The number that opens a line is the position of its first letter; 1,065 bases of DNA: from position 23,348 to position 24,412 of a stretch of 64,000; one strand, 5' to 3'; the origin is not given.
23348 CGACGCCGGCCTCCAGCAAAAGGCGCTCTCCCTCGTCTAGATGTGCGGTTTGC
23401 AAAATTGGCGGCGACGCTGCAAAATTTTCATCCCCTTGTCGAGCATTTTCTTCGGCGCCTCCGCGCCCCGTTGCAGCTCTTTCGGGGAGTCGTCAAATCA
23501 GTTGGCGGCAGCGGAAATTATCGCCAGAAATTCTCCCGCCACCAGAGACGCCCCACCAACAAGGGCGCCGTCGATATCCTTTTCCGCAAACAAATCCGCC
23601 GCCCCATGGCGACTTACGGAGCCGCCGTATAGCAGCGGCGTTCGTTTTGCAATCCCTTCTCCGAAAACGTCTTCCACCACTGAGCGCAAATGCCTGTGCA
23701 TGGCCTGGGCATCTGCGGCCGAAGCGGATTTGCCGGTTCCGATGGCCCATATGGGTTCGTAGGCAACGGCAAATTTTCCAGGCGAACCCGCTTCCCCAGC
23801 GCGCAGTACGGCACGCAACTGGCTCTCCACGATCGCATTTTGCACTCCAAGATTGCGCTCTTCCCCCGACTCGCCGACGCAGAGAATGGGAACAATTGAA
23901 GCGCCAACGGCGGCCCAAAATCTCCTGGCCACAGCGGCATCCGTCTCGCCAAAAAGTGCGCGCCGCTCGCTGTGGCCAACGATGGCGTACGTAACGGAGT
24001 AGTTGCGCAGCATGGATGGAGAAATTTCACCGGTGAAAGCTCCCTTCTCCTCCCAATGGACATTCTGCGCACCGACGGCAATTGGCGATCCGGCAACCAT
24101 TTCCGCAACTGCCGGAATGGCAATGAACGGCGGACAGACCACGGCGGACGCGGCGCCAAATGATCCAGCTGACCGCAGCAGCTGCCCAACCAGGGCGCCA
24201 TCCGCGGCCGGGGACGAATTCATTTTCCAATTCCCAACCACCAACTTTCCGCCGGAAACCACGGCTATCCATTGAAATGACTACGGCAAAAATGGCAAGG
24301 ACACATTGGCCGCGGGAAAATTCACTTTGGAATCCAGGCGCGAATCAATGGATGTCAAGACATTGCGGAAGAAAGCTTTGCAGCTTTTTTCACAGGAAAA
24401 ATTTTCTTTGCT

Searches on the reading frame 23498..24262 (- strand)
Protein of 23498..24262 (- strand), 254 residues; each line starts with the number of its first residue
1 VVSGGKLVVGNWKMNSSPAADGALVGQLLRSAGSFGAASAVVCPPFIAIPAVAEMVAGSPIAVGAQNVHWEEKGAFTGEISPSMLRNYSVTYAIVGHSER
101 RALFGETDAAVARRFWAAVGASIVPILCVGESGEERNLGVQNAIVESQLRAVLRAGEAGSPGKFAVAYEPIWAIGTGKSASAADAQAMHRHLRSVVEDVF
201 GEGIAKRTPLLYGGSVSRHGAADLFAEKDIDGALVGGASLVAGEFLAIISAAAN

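Call 16: search_protein_families(library=pfam, proteins=[window:23498-24262:-], max_evalue=0.001)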
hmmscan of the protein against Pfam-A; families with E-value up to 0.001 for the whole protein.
window:23498-24262:- (254 aa): 1 family
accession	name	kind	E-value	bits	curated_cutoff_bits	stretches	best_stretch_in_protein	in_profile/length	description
PF00121.24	TIM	-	9.3e-83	277.9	20.1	1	6-251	1-244/245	Triosephosphate isomerase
